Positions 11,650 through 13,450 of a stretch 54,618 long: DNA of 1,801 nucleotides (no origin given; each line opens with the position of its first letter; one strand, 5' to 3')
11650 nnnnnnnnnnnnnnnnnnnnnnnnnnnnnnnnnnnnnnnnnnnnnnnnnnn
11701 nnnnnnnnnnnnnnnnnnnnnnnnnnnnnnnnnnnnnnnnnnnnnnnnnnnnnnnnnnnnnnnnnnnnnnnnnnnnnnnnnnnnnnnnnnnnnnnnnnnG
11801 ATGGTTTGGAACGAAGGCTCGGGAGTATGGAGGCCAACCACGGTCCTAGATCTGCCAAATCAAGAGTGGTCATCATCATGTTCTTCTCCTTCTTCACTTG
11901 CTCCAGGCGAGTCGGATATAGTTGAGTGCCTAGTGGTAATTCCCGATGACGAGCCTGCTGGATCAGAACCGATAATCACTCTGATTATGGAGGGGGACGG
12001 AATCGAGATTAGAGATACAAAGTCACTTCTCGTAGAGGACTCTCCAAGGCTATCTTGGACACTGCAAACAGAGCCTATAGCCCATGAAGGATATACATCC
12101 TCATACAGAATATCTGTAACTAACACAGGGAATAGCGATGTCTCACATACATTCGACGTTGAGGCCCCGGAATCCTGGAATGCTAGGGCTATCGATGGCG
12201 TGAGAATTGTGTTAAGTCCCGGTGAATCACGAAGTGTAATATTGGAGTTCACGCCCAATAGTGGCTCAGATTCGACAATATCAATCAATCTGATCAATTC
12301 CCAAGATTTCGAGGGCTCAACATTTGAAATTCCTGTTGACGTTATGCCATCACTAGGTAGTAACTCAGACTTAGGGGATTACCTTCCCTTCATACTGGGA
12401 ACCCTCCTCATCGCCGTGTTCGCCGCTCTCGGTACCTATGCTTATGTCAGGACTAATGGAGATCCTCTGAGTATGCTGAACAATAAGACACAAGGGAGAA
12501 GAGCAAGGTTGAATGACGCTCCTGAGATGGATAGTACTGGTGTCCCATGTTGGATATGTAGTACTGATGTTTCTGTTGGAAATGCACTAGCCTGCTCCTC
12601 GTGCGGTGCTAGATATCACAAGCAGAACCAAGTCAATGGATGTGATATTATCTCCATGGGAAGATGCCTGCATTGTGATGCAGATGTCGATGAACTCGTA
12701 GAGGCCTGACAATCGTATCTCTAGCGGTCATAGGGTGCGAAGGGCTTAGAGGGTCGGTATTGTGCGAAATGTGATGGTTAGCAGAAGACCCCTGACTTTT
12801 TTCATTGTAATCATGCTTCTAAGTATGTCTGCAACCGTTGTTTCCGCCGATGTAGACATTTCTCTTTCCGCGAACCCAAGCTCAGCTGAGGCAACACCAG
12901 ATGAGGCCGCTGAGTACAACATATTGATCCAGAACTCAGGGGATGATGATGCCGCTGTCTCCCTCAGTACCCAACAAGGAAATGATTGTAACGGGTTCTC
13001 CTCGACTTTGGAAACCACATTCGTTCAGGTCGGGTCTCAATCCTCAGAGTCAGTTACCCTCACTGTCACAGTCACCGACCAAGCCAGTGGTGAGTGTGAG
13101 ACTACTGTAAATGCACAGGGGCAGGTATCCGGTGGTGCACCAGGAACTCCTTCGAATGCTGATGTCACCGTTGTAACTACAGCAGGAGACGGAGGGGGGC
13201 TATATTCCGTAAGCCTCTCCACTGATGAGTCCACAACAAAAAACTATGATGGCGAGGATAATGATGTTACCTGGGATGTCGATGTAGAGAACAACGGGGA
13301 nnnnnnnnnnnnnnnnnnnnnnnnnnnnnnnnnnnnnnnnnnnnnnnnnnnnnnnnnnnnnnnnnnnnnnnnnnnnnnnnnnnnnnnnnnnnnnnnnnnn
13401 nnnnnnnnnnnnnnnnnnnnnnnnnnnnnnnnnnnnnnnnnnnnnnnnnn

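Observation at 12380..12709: Extracellular subtilase ends in a cytoplasmic eight-ligand zinc finger with C4HC3 ligand order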

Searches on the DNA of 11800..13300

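Call 66: search_rna_families(source=window, start=11800, end=13300, threshold=evalue, max_evalue=1)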
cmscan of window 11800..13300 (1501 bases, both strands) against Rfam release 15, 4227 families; matches with E-value up to 1: 0.
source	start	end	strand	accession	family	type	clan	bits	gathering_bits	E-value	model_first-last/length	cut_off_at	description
